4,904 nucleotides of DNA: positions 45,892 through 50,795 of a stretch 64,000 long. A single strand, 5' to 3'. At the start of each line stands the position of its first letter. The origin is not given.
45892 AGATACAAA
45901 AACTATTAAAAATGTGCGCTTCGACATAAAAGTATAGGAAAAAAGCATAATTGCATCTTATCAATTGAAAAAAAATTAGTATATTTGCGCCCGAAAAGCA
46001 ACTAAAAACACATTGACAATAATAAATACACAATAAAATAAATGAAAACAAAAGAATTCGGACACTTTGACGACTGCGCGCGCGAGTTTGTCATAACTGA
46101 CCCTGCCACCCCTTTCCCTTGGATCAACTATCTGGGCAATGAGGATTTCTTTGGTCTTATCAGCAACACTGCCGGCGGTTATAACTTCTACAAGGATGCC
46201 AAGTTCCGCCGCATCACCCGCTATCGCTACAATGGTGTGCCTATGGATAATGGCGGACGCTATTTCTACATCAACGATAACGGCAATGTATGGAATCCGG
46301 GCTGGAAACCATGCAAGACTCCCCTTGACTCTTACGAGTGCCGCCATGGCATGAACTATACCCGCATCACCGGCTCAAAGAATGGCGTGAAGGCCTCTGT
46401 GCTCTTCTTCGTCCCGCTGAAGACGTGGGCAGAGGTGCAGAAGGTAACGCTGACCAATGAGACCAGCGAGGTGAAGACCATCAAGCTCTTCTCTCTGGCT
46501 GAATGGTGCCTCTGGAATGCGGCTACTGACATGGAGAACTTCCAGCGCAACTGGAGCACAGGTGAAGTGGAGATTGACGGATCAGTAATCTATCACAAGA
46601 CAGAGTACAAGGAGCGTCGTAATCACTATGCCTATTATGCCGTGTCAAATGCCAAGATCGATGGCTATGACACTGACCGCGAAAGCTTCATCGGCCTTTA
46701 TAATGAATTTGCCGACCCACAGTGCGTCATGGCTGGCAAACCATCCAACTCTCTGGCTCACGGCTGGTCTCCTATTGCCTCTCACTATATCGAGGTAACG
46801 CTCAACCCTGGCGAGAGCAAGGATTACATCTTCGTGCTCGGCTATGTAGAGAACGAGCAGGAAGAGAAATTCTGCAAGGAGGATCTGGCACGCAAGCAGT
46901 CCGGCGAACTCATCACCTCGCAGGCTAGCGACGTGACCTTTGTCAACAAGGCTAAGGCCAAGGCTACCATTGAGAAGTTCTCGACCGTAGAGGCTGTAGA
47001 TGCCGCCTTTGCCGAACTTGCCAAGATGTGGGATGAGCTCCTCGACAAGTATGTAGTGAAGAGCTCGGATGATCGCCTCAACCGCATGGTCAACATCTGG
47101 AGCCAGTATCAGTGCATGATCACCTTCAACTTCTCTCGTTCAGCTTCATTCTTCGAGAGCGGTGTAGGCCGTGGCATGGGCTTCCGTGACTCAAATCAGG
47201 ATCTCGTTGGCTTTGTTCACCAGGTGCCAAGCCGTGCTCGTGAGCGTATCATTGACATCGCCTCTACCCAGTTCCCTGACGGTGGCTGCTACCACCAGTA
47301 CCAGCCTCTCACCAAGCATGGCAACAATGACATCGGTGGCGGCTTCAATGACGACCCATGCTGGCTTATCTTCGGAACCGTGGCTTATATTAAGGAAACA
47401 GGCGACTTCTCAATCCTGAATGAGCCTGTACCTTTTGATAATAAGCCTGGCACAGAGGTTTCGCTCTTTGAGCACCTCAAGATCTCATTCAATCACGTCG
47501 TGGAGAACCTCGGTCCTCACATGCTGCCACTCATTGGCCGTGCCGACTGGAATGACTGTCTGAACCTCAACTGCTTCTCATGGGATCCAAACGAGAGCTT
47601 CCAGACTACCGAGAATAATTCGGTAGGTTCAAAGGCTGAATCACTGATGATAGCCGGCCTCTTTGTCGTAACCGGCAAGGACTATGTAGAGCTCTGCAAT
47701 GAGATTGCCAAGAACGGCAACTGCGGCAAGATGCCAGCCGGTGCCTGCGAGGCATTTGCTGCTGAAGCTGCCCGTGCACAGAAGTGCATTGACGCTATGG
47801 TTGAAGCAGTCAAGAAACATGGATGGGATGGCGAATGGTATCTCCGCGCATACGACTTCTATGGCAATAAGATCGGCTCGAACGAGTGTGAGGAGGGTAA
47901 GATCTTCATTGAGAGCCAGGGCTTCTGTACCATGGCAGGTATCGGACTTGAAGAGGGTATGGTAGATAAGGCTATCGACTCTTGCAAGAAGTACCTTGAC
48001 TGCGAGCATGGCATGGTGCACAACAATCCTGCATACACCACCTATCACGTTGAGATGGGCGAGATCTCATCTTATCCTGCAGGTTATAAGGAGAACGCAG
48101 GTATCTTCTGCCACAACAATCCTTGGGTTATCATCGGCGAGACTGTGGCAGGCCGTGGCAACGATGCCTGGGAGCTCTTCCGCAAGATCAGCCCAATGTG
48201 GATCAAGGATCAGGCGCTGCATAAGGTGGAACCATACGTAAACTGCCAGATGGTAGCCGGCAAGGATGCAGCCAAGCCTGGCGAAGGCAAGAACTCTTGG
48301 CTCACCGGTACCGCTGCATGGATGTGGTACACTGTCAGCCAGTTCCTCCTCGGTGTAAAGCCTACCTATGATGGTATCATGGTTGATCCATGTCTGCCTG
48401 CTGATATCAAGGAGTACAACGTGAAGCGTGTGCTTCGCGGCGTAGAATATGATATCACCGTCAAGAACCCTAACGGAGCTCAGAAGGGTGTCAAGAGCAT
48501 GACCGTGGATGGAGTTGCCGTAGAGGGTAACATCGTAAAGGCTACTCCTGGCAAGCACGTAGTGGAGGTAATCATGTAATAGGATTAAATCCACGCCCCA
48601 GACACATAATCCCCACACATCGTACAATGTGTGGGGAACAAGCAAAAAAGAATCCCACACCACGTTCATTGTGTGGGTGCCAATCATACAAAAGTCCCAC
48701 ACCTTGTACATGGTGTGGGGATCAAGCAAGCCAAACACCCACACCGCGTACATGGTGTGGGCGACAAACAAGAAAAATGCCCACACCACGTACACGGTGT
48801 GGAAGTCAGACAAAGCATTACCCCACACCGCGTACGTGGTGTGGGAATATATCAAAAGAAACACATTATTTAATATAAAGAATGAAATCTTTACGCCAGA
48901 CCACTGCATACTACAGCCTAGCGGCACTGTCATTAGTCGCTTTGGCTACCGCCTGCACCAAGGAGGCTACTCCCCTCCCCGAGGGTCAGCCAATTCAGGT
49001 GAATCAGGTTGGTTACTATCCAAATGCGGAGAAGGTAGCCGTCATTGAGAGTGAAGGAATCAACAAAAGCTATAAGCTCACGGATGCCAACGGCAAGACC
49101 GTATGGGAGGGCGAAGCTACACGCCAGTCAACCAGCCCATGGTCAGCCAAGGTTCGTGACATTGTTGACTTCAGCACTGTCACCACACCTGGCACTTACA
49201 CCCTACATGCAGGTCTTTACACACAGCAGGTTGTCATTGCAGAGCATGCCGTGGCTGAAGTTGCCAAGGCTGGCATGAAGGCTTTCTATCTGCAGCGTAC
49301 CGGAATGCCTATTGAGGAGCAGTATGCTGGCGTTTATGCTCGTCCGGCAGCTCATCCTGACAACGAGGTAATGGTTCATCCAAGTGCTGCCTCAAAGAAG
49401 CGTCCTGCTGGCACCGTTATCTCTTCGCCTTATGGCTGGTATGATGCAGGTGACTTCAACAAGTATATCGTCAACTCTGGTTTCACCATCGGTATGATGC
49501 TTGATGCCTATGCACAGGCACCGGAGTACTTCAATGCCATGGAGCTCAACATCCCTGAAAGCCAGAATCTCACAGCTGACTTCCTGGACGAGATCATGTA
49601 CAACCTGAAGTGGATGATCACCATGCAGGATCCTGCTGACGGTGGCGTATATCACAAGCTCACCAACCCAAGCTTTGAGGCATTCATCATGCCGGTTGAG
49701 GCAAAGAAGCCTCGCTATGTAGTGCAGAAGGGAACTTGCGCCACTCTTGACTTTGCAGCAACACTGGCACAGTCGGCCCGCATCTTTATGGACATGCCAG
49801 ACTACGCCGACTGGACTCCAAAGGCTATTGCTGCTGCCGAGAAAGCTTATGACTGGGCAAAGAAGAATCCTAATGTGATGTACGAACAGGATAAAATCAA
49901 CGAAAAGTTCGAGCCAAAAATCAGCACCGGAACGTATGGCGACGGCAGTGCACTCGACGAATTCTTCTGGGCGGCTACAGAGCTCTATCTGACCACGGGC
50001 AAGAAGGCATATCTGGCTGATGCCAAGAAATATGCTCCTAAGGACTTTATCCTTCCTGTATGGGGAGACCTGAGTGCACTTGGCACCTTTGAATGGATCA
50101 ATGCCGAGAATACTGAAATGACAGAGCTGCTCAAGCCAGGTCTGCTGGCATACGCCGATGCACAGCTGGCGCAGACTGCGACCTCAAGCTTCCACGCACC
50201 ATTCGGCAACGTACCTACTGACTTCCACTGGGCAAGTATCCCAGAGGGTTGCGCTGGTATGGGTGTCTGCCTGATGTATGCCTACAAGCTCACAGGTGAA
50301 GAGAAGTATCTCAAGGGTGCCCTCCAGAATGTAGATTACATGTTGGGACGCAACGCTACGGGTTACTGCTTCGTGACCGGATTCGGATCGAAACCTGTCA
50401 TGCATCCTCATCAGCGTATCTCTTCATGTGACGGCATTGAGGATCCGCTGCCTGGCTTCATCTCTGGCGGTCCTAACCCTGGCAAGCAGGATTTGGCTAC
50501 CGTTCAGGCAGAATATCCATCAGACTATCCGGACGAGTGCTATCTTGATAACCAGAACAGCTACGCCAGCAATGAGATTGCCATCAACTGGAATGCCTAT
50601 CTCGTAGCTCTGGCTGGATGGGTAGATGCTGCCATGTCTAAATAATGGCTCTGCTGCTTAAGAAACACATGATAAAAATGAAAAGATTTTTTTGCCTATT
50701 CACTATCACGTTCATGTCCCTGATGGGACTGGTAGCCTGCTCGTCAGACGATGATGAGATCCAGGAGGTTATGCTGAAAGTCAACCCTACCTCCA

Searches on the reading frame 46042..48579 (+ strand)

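Call 90: search_protein_families(library=pfam, proteins=[window:46042-48579:+])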
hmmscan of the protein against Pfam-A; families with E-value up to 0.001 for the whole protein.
window:46042-48579:+ (845 aa): 2 families
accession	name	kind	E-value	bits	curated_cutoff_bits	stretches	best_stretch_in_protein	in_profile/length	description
PF17167.11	Glyco_hydro_94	-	1.4e-153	512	27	1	330-771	2-420/420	Glycosyl hydrolase 94 superfamily, catalytic domain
PF06165.18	GH94_b-supersand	-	1.3e-86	290.6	23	1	24-267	1-251/251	Glycosyl hydrolase 94, supersandwich domain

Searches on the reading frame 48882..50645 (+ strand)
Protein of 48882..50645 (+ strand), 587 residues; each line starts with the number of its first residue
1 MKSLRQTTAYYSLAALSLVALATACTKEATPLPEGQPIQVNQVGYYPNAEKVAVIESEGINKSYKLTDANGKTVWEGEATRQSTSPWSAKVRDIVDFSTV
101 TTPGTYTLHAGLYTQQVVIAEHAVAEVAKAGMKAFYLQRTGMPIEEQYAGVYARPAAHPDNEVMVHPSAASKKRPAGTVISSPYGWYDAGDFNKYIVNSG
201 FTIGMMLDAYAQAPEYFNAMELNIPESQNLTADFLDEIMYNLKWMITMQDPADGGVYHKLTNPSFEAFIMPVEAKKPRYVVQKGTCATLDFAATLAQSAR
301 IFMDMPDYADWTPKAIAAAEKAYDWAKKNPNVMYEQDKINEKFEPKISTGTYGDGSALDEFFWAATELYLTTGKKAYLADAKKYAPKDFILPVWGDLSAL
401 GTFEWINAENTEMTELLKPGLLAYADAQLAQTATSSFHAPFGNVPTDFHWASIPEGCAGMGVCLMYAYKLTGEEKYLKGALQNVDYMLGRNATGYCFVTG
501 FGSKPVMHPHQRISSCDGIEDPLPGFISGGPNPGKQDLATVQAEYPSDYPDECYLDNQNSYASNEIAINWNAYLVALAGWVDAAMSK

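Call 90: search_protein_families(library=pfam, proteins=[window:48882-50645:+])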
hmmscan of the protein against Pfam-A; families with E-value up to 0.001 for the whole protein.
window:48882-50645:+ (587 aa): 2 families
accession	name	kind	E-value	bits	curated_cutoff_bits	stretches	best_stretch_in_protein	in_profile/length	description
PF00759.25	Glyco_hydro_9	-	8.2e-82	276.3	27.7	1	126-577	3-443/444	Glycosyl hydrolase family 9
PF02927.20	CelD_N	-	9.1e-20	71.7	24.6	1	35-111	3-82/86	Cellulase N-terminal ig-like domain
